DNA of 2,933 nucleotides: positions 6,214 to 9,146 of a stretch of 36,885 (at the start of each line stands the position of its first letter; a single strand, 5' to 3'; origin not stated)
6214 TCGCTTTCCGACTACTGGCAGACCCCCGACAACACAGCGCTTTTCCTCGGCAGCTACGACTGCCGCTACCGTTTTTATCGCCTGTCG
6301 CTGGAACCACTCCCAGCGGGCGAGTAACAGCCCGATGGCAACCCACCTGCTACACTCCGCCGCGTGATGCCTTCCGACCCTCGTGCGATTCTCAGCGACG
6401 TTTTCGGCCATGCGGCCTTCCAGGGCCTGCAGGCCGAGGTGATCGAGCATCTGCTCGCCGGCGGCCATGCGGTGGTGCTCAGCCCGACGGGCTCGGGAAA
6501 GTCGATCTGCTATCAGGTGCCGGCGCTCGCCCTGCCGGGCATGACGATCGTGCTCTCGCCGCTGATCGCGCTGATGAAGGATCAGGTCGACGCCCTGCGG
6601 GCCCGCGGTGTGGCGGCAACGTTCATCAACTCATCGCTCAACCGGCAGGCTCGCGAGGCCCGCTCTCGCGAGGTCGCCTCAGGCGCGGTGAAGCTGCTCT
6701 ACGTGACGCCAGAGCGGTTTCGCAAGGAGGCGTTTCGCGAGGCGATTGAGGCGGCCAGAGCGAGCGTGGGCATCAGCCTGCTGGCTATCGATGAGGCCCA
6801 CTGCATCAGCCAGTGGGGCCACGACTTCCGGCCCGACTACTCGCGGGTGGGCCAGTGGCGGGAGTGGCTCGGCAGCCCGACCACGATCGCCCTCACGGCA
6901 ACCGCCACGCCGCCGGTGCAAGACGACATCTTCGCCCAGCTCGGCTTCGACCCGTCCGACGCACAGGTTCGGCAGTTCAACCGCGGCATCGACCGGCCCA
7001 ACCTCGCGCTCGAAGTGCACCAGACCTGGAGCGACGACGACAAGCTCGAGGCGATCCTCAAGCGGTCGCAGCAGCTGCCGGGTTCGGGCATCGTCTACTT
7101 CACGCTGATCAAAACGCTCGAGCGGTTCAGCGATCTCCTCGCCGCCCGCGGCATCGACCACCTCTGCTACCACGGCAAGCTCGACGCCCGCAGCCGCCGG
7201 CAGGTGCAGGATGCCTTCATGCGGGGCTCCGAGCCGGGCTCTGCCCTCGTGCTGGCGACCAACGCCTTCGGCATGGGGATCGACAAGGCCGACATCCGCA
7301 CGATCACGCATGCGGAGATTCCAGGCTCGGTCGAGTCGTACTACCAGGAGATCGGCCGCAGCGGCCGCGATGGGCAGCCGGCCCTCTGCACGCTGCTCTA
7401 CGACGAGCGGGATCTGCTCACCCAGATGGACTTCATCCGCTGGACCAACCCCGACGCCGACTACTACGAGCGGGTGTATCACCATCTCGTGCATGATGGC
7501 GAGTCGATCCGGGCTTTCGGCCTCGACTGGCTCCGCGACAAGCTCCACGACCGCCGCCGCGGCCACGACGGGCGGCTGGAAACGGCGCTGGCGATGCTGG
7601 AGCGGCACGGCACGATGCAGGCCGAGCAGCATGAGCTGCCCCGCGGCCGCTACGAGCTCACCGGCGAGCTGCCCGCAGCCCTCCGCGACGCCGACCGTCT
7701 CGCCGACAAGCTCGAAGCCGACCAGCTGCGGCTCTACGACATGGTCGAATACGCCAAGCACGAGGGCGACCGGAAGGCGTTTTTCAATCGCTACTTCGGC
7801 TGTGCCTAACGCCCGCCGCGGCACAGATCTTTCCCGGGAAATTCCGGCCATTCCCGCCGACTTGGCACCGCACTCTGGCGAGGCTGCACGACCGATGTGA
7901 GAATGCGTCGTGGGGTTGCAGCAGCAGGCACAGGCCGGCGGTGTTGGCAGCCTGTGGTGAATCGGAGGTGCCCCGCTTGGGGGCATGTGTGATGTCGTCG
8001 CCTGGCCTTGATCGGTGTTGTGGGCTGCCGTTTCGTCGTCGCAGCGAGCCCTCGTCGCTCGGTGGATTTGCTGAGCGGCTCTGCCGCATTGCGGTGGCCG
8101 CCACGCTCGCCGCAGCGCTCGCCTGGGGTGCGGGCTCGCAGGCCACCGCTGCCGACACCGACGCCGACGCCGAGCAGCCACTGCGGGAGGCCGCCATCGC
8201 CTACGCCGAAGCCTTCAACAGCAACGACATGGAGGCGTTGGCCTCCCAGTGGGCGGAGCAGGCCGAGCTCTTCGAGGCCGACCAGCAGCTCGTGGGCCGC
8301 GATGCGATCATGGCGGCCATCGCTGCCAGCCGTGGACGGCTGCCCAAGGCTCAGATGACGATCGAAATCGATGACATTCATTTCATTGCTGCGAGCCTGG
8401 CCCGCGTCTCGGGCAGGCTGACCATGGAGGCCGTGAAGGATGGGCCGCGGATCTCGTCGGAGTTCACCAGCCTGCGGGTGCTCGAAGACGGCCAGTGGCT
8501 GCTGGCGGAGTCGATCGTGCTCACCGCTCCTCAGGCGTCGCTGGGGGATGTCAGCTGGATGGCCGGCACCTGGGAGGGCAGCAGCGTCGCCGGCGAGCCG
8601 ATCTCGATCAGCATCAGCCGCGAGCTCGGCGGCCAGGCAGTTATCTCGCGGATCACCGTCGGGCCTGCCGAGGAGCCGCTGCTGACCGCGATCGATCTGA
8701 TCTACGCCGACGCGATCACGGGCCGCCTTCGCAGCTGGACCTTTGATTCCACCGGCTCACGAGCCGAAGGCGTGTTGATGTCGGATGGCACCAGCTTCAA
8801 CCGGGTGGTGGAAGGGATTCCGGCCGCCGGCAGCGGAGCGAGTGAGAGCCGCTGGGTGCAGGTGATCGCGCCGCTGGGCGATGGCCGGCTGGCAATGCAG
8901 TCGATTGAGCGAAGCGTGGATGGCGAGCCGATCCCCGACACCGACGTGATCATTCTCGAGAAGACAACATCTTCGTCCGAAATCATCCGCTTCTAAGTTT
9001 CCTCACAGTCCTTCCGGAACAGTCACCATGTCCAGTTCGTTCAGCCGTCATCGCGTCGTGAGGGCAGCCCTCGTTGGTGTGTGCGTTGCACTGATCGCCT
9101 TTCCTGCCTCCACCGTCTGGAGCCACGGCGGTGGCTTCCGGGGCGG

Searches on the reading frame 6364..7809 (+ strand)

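Call 10: search_protein_families(library=pfam, proteins=[window:6364-7809:+], max_evalue=0.001)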
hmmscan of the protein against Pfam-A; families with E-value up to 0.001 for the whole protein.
window:6364-7809:+ (481 aa): 3 families
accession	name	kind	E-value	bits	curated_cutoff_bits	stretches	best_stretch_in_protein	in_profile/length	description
PF00270.35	DEAD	-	2.7e-26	92.7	26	1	22-186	3-165/167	DEAD/DEAH box helicase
PF00271.37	Helicase_C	-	3.4e-17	63.1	23.5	1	228-337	6-110/110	Helicase conserved C-terminal domain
PF04851.21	ResIII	-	0.00069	20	22.5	0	24-180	9-161/164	Type III restriction enzyme, res subunit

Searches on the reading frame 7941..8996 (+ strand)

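Call 10: search_protein_families(library=pfam, proteins=[window:7941-8996:+], max_evalue=0.001)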
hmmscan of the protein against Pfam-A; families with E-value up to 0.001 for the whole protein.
window:7941-8996:+ (351 aa): 4 families
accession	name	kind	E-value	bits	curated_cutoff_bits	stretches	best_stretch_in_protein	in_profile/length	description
PF14534.12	DUF4440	-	8.5e-15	55.6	25.2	1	82-188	2-107/107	Domain of unknown function (DUF4440)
PF12680.13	SnoaL_2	-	3e-09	37.8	27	1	87-186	3-99/102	SnoaL-like domain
PF13577.12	SnoaL_4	-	1.8e-05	25.2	24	1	81-189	9-123/126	SnoaL-like domain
PF13474.12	SnoaL_3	-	0.0003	21.6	22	1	85-188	5-111/121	SnoaL-like domain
